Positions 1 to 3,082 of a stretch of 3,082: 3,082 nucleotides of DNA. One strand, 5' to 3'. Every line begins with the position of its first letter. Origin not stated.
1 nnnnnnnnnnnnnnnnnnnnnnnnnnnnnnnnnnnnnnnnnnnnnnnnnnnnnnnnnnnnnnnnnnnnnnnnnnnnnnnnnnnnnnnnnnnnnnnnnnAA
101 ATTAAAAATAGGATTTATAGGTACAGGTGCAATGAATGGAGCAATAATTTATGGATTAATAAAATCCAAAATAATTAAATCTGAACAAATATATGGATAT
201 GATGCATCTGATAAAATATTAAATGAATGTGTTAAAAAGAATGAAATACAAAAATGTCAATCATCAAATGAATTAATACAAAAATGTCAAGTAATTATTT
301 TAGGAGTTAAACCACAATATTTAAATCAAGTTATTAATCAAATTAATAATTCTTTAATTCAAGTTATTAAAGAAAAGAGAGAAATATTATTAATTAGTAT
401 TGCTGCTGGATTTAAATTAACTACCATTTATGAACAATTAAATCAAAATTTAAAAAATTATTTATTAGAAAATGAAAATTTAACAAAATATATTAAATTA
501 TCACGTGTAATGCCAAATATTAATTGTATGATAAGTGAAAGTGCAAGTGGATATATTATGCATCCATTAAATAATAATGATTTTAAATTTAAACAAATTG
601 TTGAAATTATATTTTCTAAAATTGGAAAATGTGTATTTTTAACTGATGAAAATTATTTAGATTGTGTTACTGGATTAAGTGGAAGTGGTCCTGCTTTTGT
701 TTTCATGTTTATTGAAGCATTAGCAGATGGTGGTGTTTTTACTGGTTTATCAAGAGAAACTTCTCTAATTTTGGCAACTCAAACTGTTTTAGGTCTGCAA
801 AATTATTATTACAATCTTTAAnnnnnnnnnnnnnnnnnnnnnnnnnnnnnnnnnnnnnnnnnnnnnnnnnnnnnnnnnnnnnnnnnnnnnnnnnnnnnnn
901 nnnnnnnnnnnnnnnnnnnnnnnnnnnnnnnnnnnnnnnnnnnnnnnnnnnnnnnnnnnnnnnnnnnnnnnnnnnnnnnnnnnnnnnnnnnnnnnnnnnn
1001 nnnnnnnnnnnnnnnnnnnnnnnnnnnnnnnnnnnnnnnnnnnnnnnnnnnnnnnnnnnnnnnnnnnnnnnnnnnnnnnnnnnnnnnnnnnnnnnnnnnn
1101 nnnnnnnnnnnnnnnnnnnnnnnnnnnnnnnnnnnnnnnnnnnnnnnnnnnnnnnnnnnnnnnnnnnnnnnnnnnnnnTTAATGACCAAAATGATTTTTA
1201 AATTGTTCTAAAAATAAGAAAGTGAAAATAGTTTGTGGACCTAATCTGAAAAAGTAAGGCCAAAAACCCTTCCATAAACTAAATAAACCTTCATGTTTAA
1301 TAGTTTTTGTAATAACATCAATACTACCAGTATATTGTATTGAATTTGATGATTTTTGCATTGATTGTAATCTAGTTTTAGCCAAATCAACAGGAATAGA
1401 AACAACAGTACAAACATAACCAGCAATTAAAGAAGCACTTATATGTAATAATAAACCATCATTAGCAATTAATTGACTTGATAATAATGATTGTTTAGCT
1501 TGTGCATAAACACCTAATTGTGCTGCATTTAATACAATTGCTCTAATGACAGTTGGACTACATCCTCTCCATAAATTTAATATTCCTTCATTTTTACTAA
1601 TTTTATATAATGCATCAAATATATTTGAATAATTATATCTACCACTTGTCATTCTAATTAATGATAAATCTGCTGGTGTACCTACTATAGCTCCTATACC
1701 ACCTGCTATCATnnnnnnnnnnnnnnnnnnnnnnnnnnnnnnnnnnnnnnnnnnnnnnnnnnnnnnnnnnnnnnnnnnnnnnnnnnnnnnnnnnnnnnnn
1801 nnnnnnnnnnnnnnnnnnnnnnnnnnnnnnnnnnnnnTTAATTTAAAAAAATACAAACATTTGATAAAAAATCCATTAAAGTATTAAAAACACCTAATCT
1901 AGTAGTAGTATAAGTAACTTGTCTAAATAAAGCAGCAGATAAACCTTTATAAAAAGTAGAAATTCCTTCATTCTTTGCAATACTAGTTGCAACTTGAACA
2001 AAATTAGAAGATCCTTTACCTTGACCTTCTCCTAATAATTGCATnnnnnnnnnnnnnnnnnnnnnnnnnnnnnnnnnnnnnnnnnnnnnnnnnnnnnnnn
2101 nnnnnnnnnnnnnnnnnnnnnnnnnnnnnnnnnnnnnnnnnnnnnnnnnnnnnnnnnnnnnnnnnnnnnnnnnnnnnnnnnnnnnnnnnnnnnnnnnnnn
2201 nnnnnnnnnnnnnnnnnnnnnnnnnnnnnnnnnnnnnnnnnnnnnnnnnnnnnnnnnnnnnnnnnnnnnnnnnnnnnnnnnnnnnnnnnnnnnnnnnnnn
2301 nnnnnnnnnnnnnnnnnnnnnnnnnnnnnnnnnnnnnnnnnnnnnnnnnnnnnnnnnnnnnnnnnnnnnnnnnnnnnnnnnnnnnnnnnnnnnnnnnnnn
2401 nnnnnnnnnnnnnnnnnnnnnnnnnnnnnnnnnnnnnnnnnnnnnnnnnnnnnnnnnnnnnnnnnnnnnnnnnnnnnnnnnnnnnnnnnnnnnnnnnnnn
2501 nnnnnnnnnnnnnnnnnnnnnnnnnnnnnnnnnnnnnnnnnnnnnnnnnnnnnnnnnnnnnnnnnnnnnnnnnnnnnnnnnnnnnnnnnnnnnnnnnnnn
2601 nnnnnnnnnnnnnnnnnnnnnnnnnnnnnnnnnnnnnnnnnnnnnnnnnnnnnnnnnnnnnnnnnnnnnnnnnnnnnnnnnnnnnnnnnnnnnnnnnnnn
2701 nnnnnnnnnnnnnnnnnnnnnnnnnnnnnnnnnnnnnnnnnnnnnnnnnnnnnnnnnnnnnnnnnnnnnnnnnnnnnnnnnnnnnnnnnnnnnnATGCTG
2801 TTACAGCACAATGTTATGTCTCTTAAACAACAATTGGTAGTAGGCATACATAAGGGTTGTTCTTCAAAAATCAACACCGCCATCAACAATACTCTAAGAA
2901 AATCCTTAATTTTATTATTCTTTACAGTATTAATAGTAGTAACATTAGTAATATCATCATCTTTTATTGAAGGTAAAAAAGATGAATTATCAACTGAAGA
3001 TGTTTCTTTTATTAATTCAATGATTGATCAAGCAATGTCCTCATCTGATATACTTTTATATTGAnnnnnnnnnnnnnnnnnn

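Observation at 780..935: P5CR-like gene changes reading frame twice around an Asn/Gly-rich insert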

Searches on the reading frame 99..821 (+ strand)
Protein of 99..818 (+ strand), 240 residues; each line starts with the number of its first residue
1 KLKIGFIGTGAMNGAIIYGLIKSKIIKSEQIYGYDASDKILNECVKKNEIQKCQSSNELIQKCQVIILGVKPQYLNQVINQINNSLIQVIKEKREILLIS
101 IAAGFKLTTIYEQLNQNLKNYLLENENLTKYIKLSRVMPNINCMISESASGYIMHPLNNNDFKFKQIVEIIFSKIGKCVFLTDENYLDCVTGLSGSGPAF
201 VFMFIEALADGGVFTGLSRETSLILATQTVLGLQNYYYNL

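Call 28: search_protein_families(library=pfam, proteins=[window:99-818:+], max_evalue=0.001)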
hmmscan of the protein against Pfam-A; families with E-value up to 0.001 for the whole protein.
seq(240 aa): 3 families
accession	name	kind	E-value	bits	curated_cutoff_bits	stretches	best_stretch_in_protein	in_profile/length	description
PF14748.11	P5CR_dimer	-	1.2e-15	58.1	25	1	184-234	1-51/105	Pyrroline-5-carboxylate reductase dimerisation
PF03807.23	F420_oxidored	-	3.2e-12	47.3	21.6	1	3-103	1-93/94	NADP oxidoreductase coenzyme F420-dependent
PF03446.21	NAD_binding_2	-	2.9e-06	27.8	21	1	3-94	1-87/161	NAD binding domain of 6-phosphogluconate dehydrogenase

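Call 39: find_encoding_contigs(protein=window:132-821:+, flank=10000, max_places=10)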
Protein window:132-821:+ (229 aa): no gene with exactly this product is on record in the collection.

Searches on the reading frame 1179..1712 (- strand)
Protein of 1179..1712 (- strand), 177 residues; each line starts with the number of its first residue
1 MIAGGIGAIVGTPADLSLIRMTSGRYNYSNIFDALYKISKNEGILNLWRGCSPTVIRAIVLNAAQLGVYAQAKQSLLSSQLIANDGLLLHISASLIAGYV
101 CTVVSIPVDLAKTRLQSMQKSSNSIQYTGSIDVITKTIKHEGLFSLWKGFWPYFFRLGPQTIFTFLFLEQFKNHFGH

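Call 7: search_protein_families(library=pfam, proteins=[window:1179-1712:-], max_evalue=0.01)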
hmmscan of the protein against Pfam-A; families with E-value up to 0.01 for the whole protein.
window:1179-1712:- (177 aa): 1 family
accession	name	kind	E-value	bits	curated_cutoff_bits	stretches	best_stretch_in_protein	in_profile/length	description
PF00153.32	Mito_carr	-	1.2e-41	140.8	22.3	2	88-176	6-93/96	Mitochondrial carrier protein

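Call 38: find_encoding_contigs(protein=window:1179-1712:-, flank=10000, max_places=10)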
Protein window:1179-1712:- (177 aa): no gene with exactly this product is on record in the collection.

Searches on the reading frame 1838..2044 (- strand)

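Call 7: search_protein_families(library=pfam, proteins=[window:1838-2044:-], max_evalue=0.01)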
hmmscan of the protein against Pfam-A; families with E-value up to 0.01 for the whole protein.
window:1838-2044:- (68 aa): 1 family
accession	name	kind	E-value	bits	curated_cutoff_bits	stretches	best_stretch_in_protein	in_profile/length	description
PF00153.32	Mito_carr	-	1.6e-10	41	22.3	1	1-61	33-93/96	Mitochondrial carrier protein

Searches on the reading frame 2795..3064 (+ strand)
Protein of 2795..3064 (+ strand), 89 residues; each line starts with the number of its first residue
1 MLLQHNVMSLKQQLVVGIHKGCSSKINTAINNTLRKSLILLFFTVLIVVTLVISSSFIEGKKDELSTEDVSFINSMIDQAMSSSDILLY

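Call 7: search_protein_families(library=pfam, proteins=[window:2795-3064:+], max_evalue=0.01)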
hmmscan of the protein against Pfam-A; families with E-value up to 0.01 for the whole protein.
window:2795-3064:+ (89 aa): 0 families

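Call 41: find_encoding_contigs(protein=window:2795-3064:+, flank=10000, max_places=10)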
Protein window:2795-3064:+ (89 aa): no gene with exactly this product is on record in the collection.
